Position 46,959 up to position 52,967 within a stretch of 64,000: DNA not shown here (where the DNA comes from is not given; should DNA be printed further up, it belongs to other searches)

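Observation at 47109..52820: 1903-aa acyl-CoA-synthetase-like protein with degenerate ATP-binding P-loop and ~1200 aa of low-complexity insertion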

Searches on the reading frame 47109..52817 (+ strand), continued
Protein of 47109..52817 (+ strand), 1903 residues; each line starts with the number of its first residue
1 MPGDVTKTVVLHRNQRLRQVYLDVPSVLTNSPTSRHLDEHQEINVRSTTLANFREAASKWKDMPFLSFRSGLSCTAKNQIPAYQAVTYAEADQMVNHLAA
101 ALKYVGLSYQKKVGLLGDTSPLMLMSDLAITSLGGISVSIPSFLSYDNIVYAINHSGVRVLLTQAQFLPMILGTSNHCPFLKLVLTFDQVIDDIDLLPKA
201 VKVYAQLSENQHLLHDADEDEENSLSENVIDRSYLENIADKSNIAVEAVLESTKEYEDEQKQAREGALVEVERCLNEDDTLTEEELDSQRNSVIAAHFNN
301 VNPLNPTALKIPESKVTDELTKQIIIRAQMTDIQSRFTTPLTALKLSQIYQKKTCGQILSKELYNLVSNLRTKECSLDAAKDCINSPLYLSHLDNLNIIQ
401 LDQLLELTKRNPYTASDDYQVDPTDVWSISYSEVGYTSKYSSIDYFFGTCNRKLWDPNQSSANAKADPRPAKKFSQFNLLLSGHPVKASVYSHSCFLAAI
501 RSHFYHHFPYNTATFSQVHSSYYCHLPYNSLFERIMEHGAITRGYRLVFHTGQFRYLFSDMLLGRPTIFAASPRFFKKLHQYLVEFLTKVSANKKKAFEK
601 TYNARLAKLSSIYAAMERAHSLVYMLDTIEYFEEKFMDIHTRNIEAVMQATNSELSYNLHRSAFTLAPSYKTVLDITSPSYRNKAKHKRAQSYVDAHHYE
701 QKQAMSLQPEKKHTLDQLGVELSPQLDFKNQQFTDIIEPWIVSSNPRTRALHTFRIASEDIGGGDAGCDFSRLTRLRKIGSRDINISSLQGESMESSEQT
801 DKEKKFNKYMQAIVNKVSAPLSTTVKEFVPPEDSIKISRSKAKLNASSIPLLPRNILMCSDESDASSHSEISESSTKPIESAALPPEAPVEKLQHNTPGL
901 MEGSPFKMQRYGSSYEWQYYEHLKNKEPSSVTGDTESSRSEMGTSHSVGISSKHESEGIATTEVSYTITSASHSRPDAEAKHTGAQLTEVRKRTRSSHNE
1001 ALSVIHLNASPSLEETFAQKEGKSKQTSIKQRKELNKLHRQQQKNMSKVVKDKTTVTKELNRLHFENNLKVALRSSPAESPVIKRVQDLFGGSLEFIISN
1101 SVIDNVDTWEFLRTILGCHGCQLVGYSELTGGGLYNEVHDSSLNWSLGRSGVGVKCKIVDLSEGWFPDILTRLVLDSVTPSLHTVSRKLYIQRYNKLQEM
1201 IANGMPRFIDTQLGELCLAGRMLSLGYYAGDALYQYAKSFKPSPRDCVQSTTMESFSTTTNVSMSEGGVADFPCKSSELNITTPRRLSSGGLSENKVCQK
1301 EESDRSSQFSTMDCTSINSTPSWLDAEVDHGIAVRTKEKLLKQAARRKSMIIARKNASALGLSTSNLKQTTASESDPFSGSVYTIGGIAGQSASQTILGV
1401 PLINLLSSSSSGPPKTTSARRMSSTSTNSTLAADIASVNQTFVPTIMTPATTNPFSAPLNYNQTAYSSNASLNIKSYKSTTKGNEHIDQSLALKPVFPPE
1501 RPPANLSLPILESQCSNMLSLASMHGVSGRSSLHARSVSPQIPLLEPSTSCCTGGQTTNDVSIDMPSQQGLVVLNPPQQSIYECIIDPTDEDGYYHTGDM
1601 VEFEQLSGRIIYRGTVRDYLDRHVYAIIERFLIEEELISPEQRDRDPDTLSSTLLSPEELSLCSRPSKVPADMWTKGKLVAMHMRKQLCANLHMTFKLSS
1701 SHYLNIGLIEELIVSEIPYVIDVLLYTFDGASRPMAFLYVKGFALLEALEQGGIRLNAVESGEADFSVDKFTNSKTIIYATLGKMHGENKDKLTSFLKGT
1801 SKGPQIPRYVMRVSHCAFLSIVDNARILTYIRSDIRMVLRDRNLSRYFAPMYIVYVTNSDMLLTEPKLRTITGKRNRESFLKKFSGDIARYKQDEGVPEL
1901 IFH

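Call 29: find_encoding_contigs(protein=P0002, flank=6000, max_places=1)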
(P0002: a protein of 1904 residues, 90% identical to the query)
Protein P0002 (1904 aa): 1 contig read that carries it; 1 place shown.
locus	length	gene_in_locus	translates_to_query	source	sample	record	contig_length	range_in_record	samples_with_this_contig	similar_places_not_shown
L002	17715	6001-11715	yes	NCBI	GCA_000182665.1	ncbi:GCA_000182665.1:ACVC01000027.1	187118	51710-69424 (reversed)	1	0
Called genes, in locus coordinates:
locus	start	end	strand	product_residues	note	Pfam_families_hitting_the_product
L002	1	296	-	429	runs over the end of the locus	-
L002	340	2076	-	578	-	PF00149:Metallophos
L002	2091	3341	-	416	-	-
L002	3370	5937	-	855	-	-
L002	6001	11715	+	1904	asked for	PF00501:AMP-binding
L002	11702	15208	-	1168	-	-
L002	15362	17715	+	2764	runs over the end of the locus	-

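Call 39: search_protein_families(library=ncbifam, proteins=[window:47109-52817:+], max_evalue=1)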
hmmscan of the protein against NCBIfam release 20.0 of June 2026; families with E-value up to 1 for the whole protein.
window:47109-52817:+ (1903 aa): 43 families (the best 25 are shown)
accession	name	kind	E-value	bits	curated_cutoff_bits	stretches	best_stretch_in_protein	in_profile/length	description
NF004837.0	PRK06187.1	subfamily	4.2e-14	51.7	476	1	84-224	32-171/531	long-chain-fatty-acid--CoA ligase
NF006182.0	PRK08316.1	subfamily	1.2e-10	40.5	663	1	84-177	35-128/523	fatty acyl-CoA synthetase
TIGR03098.1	ligase_PEP_1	hypoth_equivalog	2.4e-10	39.5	592.35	1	84-200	24-140/517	acyl-CoA ligase (AMP-forming), exosortase A system-associated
NF041592.1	carboxyl_red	equivalog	1.6e-09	36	1300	2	75-193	67-185/1160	carboxylic acid reductase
NF053567.1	HBDA_AROS1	equivalog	1.8e-09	36.6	1000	1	80-170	34-124/523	3-hydroxybenzoate--CoA ligase HbdA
NF004282.0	PRK05691.1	subfamily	3.8e-07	26.5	4090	1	75-168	2203-2296/4334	non-ribosomal peptide synthase/polyketide synthase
NF004822.0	PRK06178.1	equivalog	4.8e-07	28.7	782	1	84-186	61-163/571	acyl-CoA synthetase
NF005863.0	PRK07798.1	subfamily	1.8e-06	26.8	543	1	84-209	28-152/540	acyl-CoA synthetase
TIGR01733.1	AA-adenyl-dom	subfamily_domain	2.8e-06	26.4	317.4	1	87-169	1-84/409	amino acid adenylation domain-containing protein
NF006020.0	PRK08162.1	subfamily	4.1e-06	25.4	677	1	84-184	43-143/545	acyl-CoA synthetase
NF005426.0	PRK07008.1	equivalog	6.8e-06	25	822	1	86-187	44-145/545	3-(methylthio)propionyl-CoA ligase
NF052580.1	Str24CoAsynCasG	equivalog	7.4e-06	24.6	750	1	83-183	63-164/548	steroid-24-oyl-CoA synthetase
NF002966.0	PRK03640.1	equivalog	1.1e-05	24.3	556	1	83-168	25-110/483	o-succinylbenzoate--CoA ligase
NF004674.0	PRK06018.1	subfamily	1.2e-05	24.3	766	1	86-189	40-143/544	long-chain-fatty-acid--CoA ligase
NF009233.0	PRK12583.1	subfamily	1.8e-05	23.3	832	1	85-167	45-127/558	fatty acid CoA ligase family protein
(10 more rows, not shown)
